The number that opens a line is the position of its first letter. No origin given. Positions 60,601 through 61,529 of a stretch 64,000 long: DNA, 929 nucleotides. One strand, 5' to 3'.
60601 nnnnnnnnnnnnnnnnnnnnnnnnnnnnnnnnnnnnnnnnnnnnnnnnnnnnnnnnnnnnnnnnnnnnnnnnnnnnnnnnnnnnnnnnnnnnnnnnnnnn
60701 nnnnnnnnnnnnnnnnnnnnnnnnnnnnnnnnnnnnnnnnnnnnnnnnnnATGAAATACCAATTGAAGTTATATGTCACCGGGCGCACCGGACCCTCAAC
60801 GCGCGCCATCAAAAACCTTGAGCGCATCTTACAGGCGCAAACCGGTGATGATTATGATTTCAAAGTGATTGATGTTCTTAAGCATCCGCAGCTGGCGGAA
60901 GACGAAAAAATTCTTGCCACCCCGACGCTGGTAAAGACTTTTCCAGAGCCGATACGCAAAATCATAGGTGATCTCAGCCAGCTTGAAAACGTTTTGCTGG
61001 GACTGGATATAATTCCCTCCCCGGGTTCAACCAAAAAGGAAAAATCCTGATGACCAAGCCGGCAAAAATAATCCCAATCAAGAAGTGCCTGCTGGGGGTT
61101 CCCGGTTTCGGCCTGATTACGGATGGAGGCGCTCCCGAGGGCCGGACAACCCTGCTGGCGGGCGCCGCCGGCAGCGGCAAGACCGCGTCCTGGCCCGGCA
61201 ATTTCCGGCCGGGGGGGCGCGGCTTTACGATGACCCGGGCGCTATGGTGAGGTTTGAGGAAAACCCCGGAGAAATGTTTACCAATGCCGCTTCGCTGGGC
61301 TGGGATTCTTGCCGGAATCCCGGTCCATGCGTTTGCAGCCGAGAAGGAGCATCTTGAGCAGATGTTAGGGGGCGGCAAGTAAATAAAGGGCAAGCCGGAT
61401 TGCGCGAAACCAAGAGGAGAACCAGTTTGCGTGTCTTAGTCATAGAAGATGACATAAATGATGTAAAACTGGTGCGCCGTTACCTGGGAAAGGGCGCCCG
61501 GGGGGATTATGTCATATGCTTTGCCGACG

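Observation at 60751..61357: Intact kaiB translationally coupled to a kaiC reduced to about 100 frameshifted codons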

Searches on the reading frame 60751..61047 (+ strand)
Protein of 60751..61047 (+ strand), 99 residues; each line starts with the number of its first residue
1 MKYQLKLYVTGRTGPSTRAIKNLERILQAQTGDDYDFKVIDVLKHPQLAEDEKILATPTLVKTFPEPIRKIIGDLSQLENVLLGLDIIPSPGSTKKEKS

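Call 3: search_protein_families(library=pfam, proteins=[window:60751-61047:+], max_evalue=1)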
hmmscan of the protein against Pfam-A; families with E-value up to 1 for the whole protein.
window:60751-61047:+ (99 aa): 3 families
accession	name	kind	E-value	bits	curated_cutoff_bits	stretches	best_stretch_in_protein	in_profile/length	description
PF07689.18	KaiB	-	4.1e-27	94.2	27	1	6-87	1-82/82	KaiB domain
PF18026.6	Exog_C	-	0.093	13.1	29.5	1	6-28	7-29/49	Endo/exonuclease (EXOG) C-terminal domain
PF07775.16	PaRep2b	-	0.23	10.4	20.4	1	16-58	342-381/512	PaRep2b protein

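Call 4: search_protein_families(library=ncbifam, proteins=[window:60751-61047:+], max_evalue=1)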
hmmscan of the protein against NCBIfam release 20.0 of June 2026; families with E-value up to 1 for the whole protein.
window:60751-61047:+ (99 aa): 3 families
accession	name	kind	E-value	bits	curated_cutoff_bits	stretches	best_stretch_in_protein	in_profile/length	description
NF006798.0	PRK09301.1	equivalog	2.9e-32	110.9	110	1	3-88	7-92/105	circadian clock protein KaiB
TIGR02654.1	circ_KaiB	equivalog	1.2e-30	105.4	145.3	1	3-86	4-87/87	circadian clock protein KaiB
NF006800.0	PRK09303.1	equivalog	1.5e-09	37.3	342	1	3-74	15-86/383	histidine kinase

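Call 5: find_encoding_contigs(protein=window:60751-61047:+, flank=10000, max_places=10)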
Protein window:60751-61047:+ (99 aa): 2 contigs read that carry it; 2 places shown.
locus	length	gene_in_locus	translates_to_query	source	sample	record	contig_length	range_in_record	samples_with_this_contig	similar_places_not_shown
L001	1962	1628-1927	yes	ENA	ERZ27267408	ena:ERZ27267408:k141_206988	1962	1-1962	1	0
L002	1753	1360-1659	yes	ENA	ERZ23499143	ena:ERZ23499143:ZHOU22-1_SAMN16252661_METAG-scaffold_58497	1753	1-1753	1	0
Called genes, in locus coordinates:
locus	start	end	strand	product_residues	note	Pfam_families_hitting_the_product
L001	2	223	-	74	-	?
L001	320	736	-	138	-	PF21157:DksA_N, PF01258:zf-dskA_traR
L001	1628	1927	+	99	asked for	PF07689:KaiB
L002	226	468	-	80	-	PF21157:DksA_N (weak)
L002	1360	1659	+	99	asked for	PF07689:KaiB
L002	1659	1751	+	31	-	?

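Call 15: find_related_loci(query=window:60751-61047:+, collection=genome_contigs, flank=6000)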
Query window:60751-61047:+ (99 aa) in genome_contigs; peptide patterns used: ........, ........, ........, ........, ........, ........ (x = any residue, [..] = any of these).
600 stretches matched a pattern (row limit reached: there are more); 343 encode a relative of the query (tblastn E <= 1e-3); the best 80 are kept; 80 distinct loci.
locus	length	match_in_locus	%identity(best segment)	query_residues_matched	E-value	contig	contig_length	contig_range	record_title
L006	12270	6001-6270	62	1-90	3e-33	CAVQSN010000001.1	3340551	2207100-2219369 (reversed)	MAG: uncultured Acidobacteriaceae bacterium isolate MFD00082.bin.1.166 genome assembly, contig: contig_216, whole genome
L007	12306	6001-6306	61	2-99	4e-33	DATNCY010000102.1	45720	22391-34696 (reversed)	MAG TPA_asm: Gemmataceae bacterium isolate SMAG_U11228 k141_653273, whole genome shotgun sequence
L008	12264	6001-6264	64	2-89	1e-32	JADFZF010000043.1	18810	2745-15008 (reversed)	MAG: Magnetococcales bacterium isolate nHA5abin3 nHA5a_bin3_NODE_43_length_18810_cov_10.925052, whole genome shotgun seq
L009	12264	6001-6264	64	2-89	9e-33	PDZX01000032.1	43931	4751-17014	MAG: Magnetococcales bacterium WMHbin3 scaffold146, whole genome shotgun sequence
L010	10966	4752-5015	61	2-89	2e-32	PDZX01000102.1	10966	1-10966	MAG: Magnetococcales bacterium WMHbin3 scaffold589, whole genome shotgun sequence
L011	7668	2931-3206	60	2-93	3e-32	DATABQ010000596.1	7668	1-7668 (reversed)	MAG TPA_asm: Longimicrobiales bacterium isolate SMAG_U6702 k141_729569, whole genome shotgun sequence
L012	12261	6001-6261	64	1-87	3e-32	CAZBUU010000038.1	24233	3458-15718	MAG TPA_asm: uncultured Rubrivivax sp. isolate SRP287051_co2_26 genome assembly, contig: NODE_4191_length_24233_cov_22.4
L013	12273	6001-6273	63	1-91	3e-32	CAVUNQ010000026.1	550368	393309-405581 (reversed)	MAG: uncultured Planctomycetota bacterium isolate MFD02579.bin.2.36 genome assembly, contig: contig_4538, whole genome s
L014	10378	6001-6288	60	2-97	2e-32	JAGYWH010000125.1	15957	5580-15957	MAG: Candidatus Magnetobacterium cryptolimnobacter isolate XYR XYR_MTB_NODE_73_length_15957_cov_155.525, whole genome sh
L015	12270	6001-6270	64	1-90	2e-32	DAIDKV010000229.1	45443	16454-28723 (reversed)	MAG TPA_asm: Planctomycetales bacterium isolate clean412 k141_1224443, whole genome shotgun sequence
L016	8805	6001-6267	65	2-90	4e-32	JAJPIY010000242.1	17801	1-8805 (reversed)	MAG: Planctomycetota bacterium isolate Centralia_MAG_388 k107_12099660, whole genome shotgun sequence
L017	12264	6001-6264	61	2-89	7e-32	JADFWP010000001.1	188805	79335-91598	MAG: Magnetococcales bacterium isolate nARSLQbin1 nARSLQ_bin1_NODE_1_length_188805_cov_24.049298, whole genome shotgun s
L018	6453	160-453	57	1-98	8e-32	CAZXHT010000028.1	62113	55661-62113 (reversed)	MAG TPA_asm: uncultured Myxococcales bacterium isolate binchicken_co100_415 genome assembly, contig: NODE_640_length_621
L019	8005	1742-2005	60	2-89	7e-32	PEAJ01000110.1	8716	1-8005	MAG: Magnetococcales bacterium HA3dbin3 scaffold279, whole genome shotgun sequence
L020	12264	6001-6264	61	2-89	1e-31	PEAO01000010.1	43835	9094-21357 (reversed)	MAG: Magnetococcales bacterium DCbin2 scaffold93, whole genome shotgun sequence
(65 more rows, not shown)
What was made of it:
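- Tried and rejected: The genome scan gave at most 65% (call 15).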

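Call 29: find_homologous_proteins(query=window:60751-61047:+, max_evalue=1e-20)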
Query window:60751-61047:+ (99 aa): 5514 proteins with E <= 1e-20 among 8000 candidates; the best 120 are listed.
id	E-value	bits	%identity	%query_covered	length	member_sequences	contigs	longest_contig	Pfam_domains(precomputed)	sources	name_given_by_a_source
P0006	5.1e-53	195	93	100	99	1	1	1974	PF07689.19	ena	-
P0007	2.1e-52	193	93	100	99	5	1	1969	PF07689.19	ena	-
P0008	4.6e-52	192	92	100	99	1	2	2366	PF07689.19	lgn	-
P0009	5.5e-32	128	66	100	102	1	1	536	PF07689.19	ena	-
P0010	2.9e-31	125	63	100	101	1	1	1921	PF07689.19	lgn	-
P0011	3.5e-31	125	67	93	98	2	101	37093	PF07689.19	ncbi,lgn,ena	-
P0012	3.7e-31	125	67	91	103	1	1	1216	PF07689.19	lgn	-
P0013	4.7e-31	125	67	90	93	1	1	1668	PF07689.19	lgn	-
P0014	7.7e-31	124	66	95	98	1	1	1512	PF07689.19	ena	-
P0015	8.5e-31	124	61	98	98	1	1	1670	PF07689.19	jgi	jgi:circadian clock protein KaiB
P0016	9.0e-31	124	62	96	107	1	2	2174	PF07689.19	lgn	-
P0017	1.1e-30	123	64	95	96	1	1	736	PF07689.19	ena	-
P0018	1.5e-30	123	65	89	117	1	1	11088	PF07689.19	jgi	jgi:circadian clock protein KaiB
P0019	4.3e-30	122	66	92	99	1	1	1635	PF07689.19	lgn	-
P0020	5.1e-30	121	59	99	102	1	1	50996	PF07689.19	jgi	jgi:circadian clock protein KaiB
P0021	8.5e-30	121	67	82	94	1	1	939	PF07689.19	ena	-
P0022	9.5e-30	120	65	89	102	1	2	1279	PF07689.19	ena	-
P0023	9.8e-30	120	66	91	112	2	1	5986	PF07689.19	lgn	-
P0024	1.2e-29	120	64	95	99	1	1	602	PF07689.19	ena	-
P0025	1.5e-29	120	63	91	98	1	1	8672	PF07689.19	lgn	-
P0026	1.6e-29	120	60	98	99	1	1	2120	PF07689.19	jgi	jgi:circadian clock protein KaiB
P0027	1.6e-29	120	62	95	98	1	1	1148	PF07689.19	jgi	-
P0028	1.6e-29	120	65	95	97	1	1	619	PF07689.19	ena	-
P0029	2.0e-29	119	64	91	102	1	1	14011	PF07689.19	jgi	jgi:circadian clock protein KaiB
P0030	2.3e-29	119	59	99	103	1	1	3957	PF07689.19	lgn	-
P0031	2.3e-29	119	65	82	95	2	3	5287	PF07689.19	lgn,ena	-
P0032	3.8e-29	119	61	94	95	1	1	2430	PF07689.19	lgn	-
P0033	4.4e-29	118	63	97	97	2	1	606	PF07689.19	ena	-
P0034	5.4e-29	118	65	92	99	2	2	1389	PF07689.19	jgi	jgi:circadian clock protein KaiB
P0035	5.5e-29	118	66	89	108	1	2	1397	PF07689.19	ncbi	-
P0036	5.6e-29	118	63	97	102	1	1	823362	PF07689.19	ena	-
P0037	7.4e-29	118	61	99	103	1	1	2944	PF07689.19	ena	-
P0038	7.6e-29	118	65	90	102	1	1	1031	PF07689.19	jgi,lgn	jgi:circadian clock protein KaiB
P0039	7.9e-29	118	67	89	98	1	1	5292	PF07689.19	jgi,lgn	jgi:circadian clock protein KaiB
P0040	9.0e-29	117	69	90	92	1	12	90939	PF07689.19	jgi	jgi:circadian clock protein KaiB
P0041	9.0e-29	117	64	91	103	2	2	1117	PF07689.19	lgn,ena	-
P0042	9.2e-29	117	61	96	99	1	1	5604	PF07689.19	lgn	-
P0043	9.3e-29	117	63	93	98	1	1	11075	PF07689.19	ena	-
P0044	9.4e-29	117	61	97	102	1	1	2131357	PF07689.19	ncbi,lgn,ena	-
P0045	1.1e-28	117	64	89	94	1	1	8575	PF07689.19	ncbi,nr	ncbi:MAG: circadian clock protein KaiB [Magnetococcales bacterium]|nr:circadian clock protein KaiB [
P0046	1.1e-28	117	64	91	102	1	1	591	PF07689.19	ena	-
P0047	1.1e-28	117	59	100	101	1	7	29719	PF07689.19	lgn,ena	-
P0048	1.1e-28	117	63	90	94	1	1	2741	PF07689.19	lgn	-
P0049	1.2e-28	117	63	95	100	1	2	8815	PF07689.19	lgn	-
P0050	1.2e-28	117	64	93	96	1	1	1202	PF07689.19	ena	-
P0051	1.2e-28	117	60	97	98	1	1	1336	PF07689.19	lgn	-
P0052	1.2e-28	117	68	86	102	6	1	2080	PF07689.19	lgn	-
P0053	1.4e-28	117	59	97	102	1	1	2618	PF07689.19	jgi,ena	jgi:circadian clock protein KaiB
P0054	1.5e-28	117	64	89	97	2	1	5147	PF07689.19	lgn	-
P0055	1.6e-28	117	66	90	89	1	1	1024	PF07689.19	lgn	-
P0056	1.6e-28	116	60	96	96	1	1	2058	PF07689.19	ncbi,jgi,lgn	jgi:circadian clock protein KaiB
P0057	1.7e-28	116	64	96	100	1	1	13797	PF07689.19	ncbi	-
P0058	1.8e-28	116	55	97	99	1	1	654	PF07689.19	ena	-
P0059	2.1e-28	116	64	89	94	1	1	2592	PF07689.19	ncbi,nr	ncbi:MAG: circadian clock protein KaiB [Magnetococcales bacterium]|nr:circadian clock protein KaiB [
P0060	2.1e-28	116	67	89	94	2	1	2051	PF07689.19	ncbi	-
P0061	2.1e-28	116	59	97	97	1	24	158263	PF07689.19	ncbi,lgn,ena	ncbi:MAG: circadian clock protein KaiB [Gemmatimonadales bacterium]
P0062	2.2e-28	116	61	89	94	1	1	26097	PF07689.19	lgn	-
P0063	2.2e-28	116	59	94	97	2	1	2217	PF07689.19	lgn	-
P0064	2.3e-28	116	66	87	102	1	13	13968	PF07689.19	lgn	-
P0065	2.4e-28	116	57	90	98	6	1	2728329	PF07689.19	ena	-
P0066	2.5e-28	116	60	97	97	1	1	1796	PF07689.19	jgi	jgi:circadian clock protein KaiB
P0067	2.7e-28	116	59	100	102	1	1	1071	PF07689.19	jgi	-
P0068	2.8e-28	116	63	90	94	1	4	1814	PF07689.19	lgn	-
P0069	2.8e-28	116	66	89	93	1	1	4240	PF07689.19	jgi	-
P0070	3.0e-28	116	65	94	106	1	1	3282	PF07689.19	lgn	-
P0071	3.5e-28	115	66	91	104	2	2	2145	PF07689.19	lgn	-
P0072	3.6e-28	115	63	95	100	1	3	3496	PF07689.19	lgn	-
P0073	3.7e-28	115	60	100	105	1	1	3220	PF07689.19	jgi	-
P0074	3.8e-28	115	64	89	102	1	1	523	PF07689.19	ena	-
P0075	4.0e-28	115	60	98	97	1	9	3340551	PF07689.19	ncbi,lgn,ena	ncbi:MAG: circadian clock protein KaiB [Terriglobales bacterium]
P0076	4.5e-28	115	60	95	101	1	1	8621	PF07689.19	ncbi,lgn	ncbi:MAG: circadian clock KaiB family protein [Planctomycetota bacterium JB042]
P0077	4.6e-28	115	61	96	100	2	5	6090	PF07689.19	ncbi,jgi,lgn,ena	-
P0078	4.6e-28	115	61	97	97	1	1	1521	PF07689.19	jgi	jgi:circadian clock protein KaiB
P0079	4.8e-28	115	63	96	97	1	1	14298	PF07689.19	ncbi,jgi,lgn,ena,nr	ncbi:MAG TPA: circadian clock protein KaiB [Nitrospirae bacterium]|nr:circadian clock protein KaiB [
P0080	4.8e-28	115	61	96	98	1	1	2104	PF07689.19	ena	-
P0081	5.0e-28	115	67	87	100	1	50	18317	PF07689.19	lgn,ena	-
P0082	5.1e-28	115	59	93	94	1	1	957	PF07689.19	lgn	-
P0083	5.1e-28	115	62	91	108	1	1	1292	PF07689.19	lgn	-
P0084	5.2e-28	115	64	95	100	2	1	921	PF07689.19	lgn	-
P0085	5.5e-28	115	65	87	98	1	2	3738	PF07689.19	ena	-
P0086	5.6e-28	115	64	89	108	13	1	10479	PF07689.19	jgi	jgi:circadian clock protein KaiB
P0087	5.6e-28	115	60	95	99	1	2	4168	PF07689.19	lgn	-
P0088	5.7e-28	115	65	89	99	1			PF07689.19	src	-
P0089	5.7e-28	115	61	91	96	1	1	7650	PF07689.19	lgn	-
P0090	5.9e-28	115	64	89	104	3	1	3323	PF07689.19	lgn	-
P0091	6.1e-28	115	59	99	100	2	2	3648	PF07689.19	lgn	-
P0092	6.4e-28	115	62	98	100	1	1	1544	PF07689.19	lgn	-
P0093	6.5e-28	115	62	92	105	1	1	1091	PF07689.19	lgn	-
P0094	6.5e-28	115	63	90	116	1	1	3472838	PF07689.19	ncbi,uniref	ncbi:circadian clock protein KaiB [Pseudoroseicyclus sp. CXY001]|uniref:circadian clock protein KaiB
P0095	6.5e-28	115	63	97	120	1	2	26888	PF07689.19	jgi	jgi:circadian clock protein KaiB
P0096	6.6e-28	115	58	100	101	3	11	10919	PF07689.19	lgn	-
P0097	6.7e-28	115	64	89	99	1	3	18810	PF07689.19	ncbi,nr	ncbi:MAG: circadian clock protein KaiB [Magnetococcales bacterium]|nr:circadian clock protein KaiB [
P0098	6.8e-28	115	63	91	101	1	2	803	PF07689.19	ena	-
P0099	6.8e-28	115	64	89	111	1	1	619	PF07689.19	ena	-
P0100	7.2e-28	114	63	88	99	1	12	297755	PF07689.19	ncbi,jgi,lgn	-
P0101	7.2e-28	114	61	99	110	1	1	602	PF07689.19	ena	-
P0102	7.3e-28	114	59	96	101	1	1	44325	PF07689.19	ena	-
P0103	7.4e-28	114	66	91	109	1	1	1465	PF07689.19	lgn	-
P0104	7.5e-28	114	64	93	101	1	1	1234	PF07689.19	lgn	-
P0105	7.5e-28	114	65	89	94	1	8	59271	PF07689.19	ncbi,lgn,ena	-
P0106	7.5e-28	114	58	97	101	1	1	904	PF07689.19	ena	-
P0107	7.9e-28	114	60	96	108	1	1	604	PF07689.19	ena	-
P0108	7.9e-28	114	63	87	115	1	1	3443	PF07689.19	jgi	jgi:circadian clock protein KaiB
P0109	8.0e-28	114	62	93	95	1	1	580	PF07689.19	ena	-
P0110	8.2e-28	114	61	89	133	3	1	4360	PF07689.19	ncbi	-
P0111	8.5e-28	114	62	98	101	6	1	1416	PF07689.19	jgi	jgi:circadian clock protein KaiB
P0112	8.5e-28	114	65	90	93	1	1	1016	PF07689.19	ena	-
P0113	8.6e-28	114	60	97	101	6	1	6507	PF07689.19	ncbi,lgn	-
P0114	8.6e-28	114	66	88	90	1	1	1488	PF07689.19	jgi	-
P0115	8.8e-28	114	62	92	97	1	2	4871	PF07689.19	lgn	-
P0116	8.8e-28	114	64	87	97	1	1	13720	PF07689.19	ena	-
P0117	8.9e-28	114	62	98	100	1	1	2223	PF07689.19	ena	-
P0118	9.2e-28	114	64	89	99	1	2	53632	PF07689.19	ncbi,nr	ncbi:MAG: circadian clock protein KaiB [Magnetococcales bacterium]|nr:circadian clock protein KaiB [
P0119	9.9e-28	114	57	99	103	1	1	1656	PF07689.19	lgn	-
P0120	1.0e-27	114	63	89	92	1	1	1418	PF07689.19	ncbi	-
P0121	1.1e-27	114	64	88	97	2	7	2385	PF07689.19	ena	-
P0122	1.1e-27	114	59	94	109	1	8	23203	PF07689.19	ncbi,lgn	ncbi:MAG: circadian clock protein KaiB [Longimicrobiales bacterium]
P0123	1.1e-27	114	61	91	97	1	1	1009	PF07689.19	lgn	-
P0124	1.1e-27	114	62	91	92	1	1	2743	PF07689.19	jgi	-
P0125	1.2e-27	114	66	91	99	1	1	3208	PF07689.19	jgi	jgi:circadian clock protein KaiB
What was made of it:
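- Checked: KaiB is an ordinary KaiB family member, but its nearest homologues outside its own clade (<=67% identity) are non-cyanobacterial (calls 15, 29).
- Tried and rejected: KaiB drops from 92-93% identity to <=67% among 5.8 billion proteins (call 29).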

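Call 31: find_encoding_contigs(protein=P0006, flank=3000, max_places=10)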
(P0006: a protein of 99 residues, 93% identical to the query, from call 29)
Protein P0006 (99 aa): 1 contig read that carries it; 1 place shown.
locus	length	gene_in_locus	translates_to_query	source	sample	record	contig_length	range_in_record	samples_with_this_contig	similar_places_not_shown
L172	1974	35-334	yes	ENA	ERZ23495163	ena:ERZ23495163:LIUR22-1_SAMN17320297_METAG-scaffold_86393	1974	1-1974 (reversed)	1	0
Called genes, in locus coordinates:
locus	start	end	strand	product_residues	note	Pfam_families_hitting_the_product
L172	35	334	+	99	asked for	PF07689:KaiB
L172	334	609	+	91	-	PF06745:ATPase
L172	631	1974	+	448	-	?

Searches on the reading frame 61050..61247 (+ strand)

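Call 3: search_protein_families(library=pfam, proteins=[window:61050-61247:+], max_evalue=1)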
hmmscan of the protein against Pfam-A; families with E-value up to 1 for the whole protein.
window:61050-61247:+ (66 aa): 3 families
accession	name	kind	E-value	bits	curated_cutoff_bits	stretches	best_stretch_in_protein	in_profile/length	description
PF06745.19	ATPase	-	8.1e-06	25.8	26.6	1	16-45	4-33/231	KaiC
PF13481.12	AAA_25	-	0.21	11.6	27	1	26-45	28-47/195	AAA domain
PF13555.12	AAA_29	-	0.23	11.7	27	1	29-45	21-36/61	P-loop containing region of AAA domain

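Call 4: search_protein_families(library=ncbifam, proteins=[window:61050-61247:+], max_evalue=1)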
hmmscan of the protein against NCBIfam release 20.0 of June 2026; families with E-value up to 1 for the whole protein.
window:61050-61247:+ (66 aa): 5 families
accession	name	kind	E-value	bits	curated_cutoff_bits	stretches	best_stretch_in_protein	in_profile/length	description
NF006799.0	PRK09302.1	equivalog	3e-09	36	408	1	1-45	1-45/515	circadian clock protein KaiC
TIGR02655.1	circ_KaiC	equivalog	0.00042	19.1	546.25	1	13-45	3-35/484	circadian clock protein KaiC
TIGR03877.1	thermo_KaiC_1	hypoth_equivalog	0.0035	16.9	307.25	1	10-45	1-36/238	KaiC domain-containing protein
TIGR03881.1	KaiC_arch_4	hypoth_equivalog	0.029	14.1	247.8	1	14-45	4-35/231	KaiC domain-containing protein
TIGR03880.1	KaiC_arch_3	hypoth_equivalog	0.22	11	249.45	1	16-46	1-31/224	KaiC domain-containing protein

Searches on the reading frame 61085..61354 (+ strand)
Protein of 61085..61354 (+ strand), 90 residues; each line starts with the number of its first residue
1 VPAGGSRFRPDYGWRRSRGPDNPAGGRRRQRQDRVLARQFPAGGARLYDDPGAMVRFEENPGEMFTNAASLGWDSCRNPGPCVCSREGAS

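Call 3: search_protein_families(library=pfam, proteins=[window:61085-61354:+], max_evalue=1)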
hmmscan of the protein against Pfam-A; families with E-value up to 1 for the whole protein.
window:61085-61354:+ (90 aa): 1 family
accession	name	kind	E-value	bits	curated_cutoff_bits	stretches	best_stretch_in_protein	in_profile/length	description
PF06745.19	ATPase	-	5e-05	23.2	26.6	1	35-74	34-73/231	KaiC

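Call 4: search_protein_families(library=ncbifam, proteins=[window:61085-61354:+], max_evalue=1)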
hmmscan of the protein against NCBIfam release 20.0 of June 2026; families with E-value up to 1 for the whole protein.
window:61085-61354:+ (90 aa): 3 families
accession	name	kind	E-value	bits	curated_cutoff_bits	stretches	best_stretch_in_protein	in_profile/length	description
NF006799.0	PRK09302.1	equivalog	3.9e-06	25.7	408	1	35-75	46-86/515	circadian clock protein KaiC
TIGR02655.1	circ_KaiC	equivalog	1.6e-05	23.8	546.25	1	35-75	36-76/484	circadian clock protein KaiC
TIGR03877.1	thermo_KaiC_1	hypoth_equivalog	0.23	10.9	307.25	1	35-75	37-76/238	KaiC domain-containing protein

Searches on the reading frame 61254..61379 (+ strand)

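Call 3: search_protein_families(library=pfam, proteins=[window:61254-61379:+], max_evalue=1)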
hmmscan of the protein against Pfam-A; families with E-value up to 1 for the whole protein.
window:61254-61379:+ (42 aa): 1 family
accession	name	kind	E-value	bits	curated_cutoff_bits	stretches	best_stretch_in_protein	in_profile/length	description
PF23642.1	YnhH-like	-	0.24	12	27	1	14-28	14-28/64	YnhH-like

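Call 4: search_protein_families(library=ncbifam, proteins=[window:61254-61379:+], max_evalue=1)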
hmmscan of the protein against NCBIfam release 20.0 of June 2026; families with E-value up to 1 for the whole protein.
window:61254-61379:+ (42 aa): 0 families
